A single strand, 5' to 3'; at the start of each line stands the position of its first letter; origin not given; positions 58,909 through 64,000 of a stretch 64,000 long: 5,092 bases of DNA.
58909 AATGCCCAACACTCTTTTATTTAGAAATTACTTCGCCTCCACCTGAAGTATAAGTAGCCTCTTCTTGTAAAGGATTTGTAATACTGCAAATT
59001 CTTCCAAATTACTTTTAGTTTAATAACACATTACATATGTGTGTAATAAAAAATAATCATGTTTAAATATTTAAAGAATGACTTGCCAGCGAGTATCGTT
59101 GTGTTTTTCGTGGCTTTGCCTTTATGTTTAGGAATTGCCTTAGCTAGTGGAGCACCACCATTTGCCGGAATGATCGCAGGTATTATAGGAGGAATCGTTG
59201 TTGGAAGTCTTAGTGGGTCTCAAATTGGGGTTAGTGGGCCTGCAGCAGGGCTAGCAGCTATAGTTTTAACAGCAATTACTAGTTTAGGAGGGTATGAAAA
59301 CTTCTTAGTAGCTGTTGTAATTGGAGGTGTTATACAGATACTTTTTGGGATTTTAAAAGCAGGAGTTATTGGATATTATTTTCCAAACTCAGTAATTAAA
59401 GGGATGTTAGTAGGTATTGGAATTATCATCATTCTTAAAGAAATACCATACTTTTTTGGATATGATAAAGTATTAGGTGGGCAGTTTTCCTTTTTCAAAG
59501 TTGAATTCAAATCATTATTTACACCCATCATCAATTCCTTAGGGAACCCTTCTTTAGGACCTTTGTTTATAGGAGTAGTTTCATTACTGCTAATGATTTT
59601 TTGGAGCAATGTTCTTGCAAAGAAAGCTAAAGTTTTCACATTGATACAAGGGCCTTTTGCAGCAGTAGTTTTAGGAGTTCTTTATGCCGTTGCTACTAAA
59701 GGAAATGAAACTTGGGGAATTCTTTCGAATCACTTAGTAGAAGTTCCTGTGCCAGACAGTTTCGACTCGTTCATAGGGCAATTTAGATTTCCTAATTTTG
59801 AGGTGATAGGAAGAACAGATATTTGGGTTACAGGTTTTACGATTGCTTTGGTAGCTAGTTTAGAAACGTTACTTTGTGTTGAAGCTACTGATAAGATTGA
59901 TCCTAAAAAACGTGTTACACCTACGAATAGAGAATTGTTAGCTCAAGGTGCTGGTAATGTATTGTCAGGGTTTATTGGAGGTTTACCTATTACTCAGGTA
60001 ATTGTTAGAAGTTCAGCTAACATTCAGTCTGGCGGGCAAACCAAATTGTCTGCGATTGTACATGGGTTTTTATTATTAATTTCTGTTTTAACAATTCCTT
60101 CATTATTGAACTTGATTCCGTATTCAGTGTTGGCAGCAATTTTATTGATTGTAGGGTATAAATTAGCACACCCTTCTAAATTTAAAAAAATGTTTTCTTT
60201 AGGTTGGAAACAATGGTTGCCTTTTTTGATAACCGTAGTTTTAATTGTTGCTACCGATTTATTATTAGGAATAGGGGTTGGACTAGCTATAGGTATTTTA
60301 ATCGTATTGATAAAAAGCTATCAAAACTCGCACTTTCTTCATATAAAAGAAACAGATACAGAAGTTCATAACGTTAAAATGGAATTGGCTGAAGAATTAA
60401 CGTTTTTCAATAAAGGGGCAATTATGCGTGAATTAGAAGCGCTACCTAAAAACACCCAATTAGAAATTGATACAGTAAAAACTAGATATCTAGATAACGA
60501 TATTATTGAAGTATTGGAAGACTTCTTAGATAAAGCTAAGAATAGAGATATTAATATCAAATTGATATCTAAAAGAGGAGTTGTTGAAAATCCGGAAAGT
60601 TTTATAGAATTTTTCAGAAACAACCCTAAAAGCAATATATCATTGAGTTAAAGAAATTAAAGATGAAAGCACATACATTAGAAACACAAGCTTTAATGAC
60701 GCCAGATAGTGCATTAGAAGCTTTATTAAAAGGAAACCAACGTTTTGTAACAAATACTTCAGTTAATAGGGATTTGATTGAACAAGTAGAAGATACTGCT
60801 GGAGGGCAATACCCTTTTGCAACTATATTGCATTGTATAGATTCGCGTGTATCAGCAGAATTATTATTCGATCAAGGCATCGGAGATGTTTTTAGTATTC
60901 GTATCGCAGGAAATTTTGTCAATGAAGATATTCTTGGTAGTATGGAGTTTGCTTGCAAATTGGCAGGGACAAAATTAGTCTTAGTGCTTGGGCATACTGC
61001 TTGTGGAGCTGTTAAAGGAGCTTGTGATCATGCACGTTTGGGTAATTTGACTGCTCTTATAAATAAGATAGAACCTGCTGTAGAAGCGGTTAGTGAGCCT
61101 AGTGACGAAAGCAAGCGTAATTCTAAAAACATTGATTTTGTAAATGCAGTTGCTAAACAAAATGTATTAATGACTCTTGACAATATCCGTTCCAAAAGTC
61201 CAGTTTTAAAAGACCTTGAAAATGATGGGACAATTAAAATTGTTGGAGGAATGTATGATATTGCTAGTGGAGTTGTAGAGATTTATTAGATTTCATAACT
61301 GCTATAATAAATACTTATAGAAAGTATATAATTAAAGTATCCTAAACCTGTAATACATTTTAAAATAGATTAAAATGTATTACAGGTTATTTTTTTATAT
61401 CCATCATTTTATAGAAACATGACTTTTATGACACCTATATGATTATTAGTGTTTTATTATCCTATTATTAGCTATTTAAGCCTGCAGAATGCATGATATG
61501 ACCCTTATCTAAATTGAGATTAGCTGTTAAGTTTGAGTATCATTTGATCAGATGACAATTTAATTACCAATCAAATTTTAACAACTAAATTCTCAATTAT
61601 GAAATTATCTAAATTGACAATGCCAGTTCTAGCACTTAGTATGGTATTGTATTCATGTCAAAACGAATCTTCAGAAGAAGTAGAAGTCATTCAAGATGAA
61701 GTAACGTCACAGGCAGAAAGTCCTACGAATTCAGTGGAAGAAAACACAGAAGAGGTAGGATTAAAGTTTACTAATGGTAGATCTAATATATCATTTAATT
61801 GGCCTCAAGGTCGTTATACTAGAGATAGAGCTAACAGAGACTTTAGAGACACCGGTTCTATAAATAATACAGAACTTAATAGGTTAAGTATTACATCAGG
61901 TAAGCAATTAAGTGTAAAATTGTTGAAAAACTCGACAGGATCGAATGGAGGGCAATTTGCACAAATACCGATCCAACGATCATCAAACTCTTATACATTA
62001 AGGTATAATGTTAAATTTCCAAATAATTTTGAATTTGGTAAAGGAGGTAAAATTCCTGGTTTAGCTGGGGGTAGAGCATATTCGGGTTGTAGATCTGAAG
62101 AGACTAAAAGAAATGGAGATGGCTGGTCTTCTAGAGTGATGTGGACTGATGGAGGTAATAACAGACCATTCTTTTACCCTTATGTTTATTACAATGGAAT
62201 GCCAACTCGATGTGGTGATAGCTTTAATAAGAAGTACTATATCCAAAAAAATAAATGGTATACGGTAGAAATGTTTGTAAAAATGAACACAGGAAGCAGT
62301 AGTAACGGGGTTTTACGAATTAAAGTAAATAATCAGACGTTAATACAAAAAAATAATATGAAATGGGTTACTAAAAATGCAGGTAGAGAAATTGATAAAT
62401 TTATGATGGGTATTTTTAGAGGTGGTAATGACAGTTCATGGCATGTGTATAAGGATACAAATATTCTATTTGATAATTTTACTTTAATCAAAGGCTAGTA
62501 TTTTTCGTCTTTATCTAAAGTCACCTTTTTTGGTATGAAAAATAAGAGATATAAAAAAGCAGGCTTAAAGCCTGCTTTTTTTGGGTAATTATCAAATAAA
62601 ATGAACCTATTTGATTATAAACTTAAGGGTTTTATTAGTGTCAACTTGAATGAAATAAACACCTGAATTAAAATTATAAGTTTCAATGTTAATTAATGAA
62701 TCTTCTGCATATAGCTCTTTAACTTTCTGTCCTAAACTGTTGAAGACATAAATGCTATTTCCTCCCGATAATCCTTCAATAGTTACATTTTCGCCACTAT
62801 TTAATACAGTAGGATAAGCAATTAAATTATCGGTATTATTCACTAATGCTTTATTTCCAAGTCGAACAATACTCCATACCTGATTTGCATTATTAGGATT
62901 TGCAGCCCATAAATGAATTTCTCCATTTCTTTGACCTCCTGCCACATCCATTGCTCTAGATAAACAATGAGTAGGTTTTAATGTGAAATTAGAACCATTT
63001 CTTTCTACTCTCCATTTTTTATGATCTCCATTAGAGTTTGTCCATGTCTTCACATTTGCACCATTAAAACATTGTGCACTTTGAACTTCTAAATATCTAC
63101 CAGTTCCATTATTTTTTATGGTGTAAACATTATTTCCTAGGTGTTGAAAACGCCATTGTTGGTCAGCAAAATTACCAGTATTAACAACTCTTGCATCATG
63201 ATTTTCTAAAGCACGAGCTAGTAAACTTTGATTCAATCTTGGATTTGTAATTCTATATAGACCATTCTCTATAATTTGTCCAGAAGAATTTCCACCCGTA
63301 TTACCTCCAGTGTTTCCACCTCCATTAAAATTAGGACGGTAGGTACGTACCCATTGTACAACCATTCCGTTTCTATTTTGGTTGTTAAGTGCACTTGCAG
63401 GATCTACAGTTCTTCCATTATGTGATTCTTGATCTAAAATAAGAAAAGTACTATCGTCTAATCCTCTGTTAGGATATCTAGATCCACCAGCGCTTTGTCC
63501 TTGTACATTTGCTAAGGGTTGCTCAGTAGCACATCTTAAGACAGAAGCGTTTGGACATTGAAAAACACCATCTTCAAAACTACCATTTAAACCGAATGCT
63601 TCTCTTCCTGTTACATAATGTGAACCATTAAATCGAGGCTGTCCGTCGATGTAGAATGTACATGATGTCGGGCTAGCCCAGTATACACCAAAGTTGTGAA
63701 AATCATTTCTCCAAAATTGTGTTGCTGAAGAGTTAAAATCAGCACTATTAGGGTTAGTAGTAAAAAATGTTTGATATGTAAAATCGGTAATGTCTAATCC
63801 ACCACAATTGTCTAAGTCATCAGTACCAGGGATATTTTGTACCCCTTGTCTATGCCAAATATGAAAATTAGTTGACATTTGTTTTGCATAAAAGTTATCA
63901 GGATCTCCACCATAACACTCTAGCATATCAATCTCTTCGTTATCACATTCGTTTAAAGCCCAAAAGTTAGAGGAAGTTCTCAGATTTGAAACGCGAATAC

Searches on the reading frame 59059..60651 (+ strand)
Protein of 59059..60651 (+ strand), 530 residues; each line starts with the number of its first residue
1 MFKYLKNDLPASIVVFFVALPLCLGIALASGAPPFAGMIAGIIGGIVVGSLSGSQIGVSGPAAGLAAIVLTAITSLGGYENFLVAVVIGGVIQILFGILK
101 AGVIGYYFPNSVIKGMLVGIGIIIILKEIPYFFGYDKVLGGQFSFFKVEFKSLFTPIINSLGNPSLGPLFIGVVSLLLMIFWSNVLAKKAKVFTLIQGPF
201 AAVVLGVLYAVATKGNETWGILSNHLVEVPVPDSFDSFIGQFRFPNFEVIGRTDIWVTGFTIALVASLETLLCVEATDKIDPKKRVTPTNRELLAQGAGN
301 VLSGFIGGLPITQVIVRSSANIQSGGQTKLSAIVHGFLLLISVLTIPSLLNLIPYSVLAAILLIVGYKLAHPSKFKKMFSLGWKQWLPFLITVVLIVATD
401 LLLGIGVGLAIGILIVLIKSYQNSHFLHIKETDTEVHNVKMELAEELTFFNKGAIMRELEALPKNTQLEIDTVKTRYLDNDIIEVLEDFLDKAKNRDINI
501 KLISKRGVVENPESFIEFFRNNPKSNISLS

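Call 8: search_protein_families(library=pfam, proteins=[window:59059-60651:+], max_evalue=0.001)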
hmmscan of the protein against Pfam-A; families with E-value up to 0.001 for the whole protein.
window:59059-60651:+ (530 aa): 2 families
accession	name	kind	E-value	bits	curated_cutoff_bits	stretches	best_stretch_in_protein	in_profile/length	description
PF00916.26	Sulfate_transp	-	5.5e-60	203.6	23.2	1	5-381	1-369/380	Sulfate permease family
PF16983.11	MFS_MOT1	-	4.2e-07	30.7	30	1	290-369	30-111/111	Molybdate transporter of MFS superfamily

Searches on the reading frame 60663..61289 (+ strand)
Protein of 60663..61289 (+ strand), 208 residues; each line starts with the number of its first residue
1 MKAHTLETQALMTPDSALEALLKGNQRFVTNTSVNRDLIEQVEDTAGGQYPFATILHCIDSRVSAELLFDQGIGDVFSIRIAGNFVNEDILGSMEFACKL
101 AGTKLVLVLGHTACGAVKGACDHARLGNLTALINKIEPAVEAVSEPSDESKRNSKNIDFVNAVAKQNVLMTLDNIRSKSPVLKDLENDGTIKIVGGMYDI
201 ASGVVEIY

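Call 8: search_protein_families(library=pfam, proteins=[window:60663-61289:+], max_evalue=0.001)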
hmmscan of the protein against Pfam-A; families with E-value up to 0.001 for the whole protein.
window:60663-61289:+ (208 aa): 1 family
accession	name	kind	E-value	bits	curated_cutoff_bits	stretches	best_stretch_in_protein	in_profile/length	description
PF00484.24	Pro_CA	-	1.9e-39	135.9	25.7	1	54-205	2-156/156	Carbonic anhydrase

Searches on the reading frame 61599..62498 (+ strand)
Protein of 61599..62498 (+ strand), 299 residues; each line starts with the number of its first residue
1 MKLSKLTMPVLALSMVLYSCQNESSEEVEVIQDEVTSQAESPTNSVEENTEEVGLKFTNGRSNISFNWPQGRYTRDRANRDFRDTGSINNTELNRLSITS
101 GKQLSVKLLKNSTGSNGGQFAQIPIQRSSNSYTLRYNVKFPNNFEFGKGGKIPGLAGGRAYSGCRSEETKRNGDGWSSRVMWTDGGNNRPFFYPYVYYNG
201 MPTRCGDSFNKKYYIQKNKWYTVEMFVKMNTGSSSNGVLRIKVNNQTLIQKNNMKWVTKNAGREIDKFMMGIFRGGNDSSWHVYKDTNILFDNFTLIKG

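Call 8: search_protein_families(library=pfam, proteins=[window:61599-62498:+], max_evalue=0.001)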
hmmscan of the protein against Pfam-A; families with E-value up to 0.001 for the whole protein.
window:61599-62498:+ (299 aa): 1 family
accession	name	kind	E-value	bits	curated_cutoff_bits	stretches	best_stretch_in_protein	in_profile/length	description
PF21294.4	Polysacc_lyase_14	-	2.6e-31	109.5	27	1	103-294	8-215/215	Polysaccharide lyase 14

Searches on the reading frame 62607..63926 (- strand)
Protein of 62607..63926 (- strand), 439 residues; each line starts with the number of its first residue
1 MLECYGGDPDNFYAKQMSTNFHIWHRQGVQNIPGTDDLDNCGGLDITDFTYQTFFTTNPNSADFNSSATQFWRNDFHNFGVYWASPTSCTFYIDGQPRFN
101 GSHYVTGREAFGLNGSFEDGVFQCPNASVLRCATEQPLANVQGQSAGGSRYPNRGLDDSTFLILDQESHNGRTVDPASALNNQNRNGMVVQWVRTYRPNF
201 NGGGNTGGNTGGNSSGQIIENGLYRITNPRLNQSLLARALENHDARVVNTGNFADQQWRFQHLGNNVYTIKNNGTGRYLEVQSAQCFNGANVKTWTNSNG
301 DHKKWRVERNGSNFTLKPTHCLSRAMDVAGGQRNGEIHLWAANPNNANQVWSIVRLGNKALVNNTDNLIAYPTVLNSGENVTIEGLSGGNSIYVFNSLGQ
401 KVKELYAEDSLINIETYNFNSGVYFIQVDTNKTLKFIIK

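Call 8: search_protein_families(library=pfam, proteins=[window:62607-63926:-], max_evalue=0.001)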
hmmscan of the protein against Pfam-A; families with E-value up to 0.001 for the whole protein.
window:62607-63926:- (439 aa): 3 families
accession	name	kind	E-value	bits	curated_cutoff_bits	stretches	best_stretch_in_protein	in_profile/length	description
PF14200.12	RicinB_lectin_2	-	4.8e-16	59.7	25.6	1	255-335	2-83/89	Ricin-type beta-trefoil lectin domain-like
PF00652.28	Ricin_B_lectin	-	2.5e-09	37.8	29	2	268-365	3-95/126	Ricin-type beta-trefoil lectin domain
PF18962.6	Por_Secre_tail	-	3.1e-05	24.6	27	1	380-438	9-75/75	Secretion system C-terminal sorting domain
